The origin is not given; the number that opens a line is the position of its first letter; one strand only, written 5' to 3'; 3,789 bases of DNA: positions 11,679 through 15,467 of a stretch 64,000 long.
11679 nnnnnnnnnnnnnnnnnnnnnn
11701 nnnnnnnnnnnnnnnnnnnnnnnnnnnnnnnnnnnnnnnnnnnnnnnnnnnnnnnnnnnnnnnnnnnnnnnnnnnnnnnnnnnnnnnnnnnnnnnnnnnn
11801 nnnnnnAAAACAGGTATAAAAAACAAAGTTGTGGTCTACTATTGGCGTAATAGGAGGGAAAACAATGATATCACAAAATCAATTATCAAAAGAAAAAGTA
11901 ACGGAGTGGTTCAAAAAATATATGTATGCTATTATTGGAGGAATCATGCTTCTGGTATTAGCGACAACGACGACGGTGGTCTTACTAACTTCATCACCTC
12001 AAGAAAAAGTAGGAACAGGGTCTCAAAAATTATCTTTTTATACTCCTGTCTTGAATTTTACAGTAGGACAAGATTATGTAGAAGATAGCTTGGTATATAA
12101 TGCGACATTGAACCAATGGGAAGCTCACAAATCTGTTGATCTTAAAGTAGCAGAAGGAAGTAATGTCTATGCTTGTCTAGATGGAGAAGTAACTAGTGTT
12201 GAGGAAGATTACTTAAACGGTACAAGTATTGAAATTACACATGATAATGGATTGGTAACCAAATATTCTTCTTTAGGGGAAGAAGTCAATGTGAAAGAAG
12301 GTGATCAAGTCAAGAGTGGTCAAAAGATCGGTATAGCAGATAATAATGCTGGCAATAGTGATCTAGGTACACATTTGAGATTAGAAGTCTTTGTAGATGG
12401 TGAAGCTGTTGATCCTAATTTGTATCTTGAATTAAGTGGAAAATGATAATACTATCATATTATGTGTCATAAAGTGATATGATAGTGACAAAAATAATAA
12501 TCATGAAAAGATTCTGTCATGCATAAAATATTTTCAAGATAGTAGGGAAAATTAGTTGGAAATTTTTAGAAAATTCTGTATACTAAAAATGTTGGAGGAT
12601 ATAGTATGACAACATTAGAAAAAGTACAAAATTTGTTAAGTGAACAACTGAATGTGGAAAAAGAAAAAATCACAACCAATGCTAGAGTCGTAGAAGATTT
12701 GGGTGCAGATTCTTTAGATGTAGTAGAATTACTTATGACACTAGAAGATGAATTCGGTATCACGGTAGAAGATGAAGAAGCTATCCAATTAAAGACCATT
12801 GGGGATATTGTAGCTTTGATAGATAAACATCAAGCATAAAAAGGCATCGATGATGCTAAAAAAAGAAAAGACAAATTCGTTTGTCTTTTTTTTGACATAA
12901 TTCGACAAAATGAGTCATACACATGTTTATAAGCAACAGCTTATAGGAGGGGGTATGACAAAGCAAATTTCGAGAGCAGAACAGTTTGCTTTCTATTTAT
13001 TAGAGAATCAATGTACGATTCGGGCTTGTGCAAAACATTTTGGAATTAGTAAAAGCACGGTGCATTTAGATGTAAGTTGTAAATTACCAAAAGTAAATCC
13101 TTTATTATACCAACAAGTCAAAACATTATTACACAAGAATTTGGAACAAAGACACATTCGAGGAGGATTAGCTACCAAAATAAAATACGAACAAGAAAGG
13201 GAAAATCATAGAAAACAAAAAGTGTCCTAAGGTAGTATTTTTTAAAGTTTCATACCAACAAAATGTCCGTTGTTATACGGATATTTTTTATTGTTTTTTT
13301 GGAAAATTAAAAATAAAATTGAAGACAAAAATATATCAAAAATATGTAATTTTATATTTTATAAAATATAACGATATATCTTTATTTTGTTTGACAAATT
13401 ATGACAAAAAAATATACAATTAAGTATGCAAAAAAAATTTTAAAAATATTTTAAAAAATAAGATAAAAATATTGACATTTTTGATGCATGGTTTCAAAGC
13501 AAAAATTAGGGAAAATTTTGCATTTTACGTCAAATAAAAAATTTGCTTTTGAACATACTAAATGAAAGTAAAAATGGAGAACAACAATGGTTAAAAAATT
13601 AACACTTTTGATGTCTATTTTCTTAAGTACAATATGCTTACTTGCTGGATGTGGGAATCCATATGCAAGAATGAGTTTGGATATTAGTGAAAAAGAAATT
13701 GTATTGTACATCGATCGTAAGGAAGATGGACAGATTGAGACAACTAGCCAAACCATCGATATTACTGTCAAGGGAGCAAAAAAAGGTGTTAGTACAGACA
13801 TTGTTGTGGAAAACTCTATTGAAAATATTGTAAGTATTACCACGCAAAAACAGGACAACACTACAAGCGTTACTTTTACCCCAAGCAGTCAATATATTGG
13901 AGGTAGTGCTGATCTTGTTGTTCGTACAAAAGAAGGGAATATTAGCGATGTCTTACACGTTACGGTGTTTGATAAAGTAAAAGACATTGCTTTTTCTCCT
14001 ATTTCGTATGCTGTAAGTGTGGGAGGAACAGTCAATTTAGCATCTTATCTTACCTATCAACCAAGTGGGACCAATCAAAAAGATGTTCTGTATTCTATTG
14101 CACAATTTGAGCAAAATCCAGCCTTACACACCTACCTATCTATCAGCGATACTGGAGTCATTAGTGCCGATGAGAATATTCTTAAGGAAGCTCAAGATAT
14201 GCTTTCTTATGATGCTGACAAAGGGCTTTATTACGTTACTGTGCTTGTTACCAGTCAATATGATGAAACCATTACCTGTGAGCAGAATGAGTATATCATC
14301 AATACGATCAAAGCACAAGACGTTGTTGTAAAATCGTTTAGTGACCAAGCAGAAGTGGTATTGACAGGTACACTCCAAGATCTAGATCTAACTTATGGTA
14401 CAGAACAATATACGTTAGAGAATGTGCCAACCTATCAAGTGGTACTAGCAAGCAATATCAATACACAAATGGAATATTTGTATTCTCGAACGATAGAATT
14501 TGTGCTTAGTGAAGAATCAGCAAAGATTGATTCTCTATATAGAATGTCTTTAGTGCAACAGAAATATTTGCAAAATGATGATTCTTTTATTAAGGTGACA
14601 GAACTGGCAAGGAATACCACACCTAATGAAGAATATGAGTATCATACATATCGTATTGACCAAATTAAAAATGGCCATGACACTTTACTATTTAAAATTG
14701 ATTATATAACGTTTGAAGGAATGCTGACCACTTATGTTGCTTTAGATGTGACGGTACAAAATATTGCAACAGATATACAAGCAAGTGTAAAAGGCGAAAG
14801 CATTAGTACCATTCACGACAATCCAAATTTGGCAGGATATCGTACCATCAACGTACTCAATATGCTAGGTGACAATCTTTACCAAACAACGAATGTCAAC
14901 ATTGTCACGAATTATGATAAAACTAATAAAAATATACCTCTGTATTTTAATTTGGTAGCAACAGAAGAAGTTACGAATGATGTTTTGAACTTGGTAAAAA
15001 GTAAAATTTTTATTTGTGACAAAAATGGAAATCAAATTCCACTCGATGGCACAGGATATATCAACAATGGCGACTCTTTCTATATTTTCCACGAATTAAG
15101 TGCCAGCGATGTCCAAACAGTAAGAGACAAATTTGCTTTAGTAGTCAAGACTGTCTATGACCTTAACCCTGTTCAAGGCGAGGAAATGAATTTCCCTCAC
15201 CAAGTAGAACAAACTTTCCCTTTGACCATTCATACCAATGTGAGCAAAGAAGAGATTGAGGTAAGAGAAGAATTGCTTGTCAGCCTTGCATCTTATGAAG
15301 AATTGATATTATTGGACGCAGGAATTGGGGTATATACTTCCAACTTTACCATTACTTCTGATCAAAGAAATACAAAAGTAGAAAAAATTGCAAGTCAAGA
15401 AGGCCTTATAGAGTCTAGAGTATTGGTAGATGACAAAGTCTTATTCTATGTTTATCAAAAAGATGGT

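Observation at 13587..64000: Two co-oriented giant paralogues occupy about 54% of the window and bracket a 16-kb block of essential genes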

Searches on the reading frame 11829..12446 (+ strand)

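Call 18: search_protein_families(library=ncbifam, proteins=[window:11829-12446:+], max_evalue=0.00001)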
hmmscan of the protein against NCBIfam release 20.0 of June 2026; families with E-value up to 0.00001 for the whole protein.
window:11829-12446:+ (205 aa): 10 families
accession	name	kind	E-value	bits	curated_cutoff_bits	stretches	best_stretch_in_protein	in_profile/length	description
NF053738.1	S2SprSpoIIQBc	equivalog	9.1e-25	87.6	250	1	85-201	109-224/232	stage II sporulation protein SpoIIQ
NF052530.1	Heli_ShapePgp3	exception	2.3e-17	63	300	1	76-198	146-262/270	peptidoglycan metallopeptidase Pgp3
NF008652.0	PRK11649.1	equivalog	5.1e-14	51.8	341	1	95-196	308-406/439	murein DD-endopeptidase MepM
NF053824.1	PdgNdpepShyC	equivalog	1.8e-10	40.3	700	1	96-192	292-385/429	peptidoglycan DD-endopeptidase ShyC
NF052336.1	PdgHdaseHSB100310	equivalog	2.2e-10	40.4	500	1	89-193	46-147/316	peptidoglycan hydrolase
NF053825.1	PdgNdpepShyA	equivalog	1.6e-09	37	700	1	98-196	294-389/425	peptidoglycan DD-endopeptidase ShyA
NF047755.1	LIC_10271_M23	exception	2.2e-08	34.1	180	1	96-175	113-191/207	LIC_10271 family cell wall hydrolase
NF040883.1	amid_act_ActS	equivalog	6.7e-08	32.1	375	1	100-204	136-237/242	amidase activator ActS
NF041208.1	celldiv_DipM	equivalog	1.6e-07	30.9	740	1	101-201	320-418/419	cell division endopeptidase DipM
NF052529.1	PG_M23_Pgp6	exception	9.1e-07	27.9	600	1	100-199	335-431/452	peptidoglycan metallopeptidase Pgp6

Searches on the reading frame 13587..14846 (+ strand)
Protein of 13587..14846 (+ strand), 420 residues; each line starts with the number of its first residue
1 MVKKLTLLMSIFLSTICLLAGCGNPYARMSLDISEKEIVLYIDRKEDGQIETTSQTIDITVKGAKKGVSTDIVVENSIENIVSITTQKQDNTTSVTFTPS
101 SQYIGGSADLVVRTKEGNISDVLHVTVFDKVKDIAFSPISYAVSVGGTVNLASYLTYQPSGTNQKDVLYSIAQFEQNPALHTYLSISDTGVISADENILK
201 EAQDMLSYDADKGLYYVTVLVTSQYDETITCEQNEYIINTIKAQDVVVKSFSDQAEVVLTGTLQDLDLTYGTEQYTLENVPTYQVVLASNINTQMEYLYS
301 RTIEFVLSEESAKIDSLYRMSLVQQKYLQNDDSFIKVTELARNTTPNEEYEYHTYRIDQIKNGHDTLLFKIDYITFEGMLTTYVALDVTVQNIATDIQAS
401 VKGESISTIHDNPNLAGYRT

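Call 111: find_related_loci(query=A7, collection=metagenome_contigs, flank=10000)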
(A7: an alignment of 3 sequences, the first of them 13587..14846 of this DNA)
Query A7 (420 aa) in metagenome_contigs; peptide patterns used: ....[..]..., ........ (x = any residue, [..] = any of these).
147 stretches matched a pattern; 1 encode a relative of the query (tblastn E <= 1e-3); 1 distinct loci.
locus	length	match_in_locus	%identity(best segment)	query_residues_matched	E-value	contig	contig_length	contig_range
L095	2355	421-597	36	1-64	3e-7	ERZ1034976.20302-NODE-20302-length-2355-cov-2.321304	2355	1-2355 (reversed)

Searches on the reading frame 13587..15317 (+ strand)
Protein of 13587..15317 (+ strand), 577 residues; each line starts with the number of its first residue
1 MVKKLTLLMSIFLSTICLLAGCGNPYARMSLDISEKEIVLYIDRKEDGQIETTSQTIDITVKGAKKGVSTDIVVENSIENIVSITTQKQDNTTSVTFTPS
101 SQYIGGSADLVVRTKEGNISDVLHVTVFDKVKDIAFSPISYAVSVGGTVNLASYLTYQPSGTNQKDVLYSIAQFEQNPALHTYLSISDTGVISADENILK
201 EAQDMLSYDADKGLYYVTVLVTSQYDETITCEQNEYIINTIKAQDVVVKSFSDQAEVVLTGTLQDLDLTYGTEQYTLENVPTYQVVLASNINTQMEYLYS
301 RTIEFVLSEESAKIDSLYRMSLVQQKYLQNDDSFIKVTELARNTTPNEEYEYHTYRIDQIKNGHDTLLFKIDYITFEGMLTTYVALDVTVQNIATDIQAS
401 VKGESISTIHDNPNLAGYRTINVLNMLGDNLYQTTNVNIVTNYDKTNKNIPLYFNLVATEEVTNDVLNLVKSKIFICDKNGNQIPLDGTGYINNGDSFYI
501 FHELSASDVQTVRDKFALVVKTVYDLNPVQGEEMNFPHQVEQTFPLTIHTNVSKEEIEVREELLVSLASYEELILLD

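Call 29: search_protein_families(library=pfam, proteins=[window:13587-15317:+], max_evalue=1)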
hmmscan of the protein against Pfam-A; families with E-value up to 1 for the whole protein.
window:13587-15317:+ (577 aa): 0 families

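Call 116: search_protein_families(library=ncbifam, proteins=[window:13587-15317:+], max_evalue=0.01)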
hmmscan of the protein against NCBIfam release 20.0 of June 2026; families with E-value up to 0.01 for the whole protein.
window:13587-15317:+ (577 aa): 0 families
